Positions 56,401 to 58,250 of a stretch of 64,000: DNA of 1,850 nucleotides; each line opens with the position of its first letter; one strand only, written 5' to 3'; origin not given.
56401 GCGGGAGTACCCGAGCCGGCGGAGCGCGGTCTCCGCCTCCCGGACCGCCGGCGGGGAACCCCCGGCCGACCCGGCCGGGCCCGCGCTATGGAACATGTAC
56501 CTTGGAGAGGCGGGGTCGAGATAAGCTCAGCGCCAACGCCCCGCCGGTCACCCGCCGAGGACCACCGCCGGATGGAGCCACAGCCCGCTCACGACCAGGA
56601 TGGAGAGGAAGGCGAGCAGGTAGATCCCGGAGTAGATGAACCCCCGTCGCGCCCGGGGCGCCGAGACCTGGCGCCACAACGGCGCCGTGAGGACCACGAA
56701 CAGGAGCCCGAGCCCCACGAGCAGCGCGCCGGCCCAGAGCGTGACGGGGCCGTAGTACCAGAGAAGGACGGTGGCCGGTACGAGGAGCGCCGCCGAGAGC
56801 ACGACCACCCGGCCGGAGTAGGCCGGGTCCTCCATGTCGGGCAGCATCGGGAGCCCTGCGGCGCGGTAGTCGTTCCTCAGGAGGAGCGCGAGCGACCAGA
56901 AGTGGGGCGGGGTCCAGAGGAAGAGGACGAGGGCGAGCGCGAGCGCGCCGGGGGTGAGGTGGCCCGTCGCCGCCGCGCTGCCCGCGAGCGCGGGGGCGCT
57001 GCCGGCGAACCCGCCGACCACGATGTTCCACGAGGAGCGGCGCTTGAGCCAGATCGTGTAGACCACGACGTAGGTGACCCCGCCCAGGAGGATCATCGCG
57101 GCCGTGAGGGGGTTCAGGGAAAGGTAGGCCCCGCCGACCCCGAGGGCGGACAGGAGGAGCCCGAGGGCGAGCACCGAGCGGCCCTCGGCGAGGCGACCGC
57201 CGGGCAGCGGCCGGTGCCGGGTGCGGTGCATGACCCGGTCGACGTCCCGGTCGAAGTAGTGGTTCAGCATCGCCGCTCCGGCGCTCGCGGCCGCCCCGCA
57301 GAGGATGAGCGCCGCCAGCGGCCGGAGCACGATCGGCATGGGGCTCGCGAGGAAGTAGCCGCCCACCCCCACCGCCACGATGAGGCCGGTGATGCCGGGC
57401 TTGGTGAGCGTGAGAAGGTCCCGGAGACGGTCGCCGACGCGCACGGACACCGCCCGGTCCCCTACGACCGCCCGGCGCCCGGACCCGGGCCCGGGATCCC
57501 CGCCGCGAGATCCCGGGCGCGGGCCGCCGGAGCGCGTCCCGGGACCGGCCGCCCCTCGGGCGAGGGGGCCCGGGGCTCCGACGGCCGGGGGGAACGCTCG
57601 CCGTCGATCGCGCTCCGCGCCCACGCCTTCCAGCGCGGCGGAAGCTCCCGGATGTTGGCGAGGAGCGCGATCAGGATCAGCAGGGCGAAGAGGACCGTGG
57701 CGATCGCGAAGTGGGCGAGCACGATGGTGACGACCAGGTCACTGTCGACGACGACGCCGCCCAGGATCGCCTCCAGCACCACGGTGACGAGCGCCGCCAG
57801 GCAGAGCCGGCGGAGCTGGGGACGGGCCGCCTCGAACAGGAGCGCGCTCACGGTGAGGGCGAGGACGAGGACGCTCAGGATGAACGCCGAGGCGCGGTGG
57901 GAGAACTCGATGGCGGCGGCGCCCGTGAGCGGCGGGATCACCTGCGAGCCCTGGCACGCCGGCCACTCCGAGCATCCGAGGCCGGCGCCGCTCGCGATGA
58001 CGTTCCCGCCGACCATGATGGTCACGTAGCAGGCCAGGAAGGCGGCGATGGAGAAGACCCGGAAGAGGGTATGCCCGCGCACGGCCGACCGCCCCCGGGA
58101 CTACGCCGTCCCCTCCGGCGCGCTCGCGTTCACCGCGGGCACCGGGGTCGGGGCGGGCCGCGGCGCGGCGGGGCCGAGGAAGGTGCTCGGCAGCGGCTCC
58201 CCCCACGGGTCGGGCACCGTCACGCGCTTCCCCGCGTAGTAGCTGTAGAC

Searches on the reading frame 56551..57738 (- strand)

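Call 84: search_protein_families(library=pfam, proteins=[window:56551-57738:-], max_evalue=0.00001)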
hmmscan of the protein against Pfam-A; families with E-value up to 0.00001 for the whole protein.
window:56551-57738:- (396 aa): 1 family
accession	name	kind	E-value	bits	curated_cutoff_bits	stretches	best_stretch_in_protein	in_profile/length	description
PF01040.23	UbiA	-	8.6e-50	169.8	34.2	1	123-367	4-244/250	UbiA prenyltransferase family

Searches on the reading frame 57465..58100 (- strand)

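Call 84: search_protein_families(library=pfam, proteins=[window:57465-58100:-], max_evalue=0.00001)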
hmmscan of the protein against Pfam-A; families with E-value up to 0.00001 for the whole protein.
window:57465-58100:- (212 aa): 1 family
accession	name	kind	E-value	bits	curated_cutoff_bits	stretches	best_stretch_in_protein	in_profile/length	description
PF02628.20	COX15-CtaA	-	6.6e-18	65.2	29.9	1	15-152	2-171/322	Cytochrome oxidase assembly protein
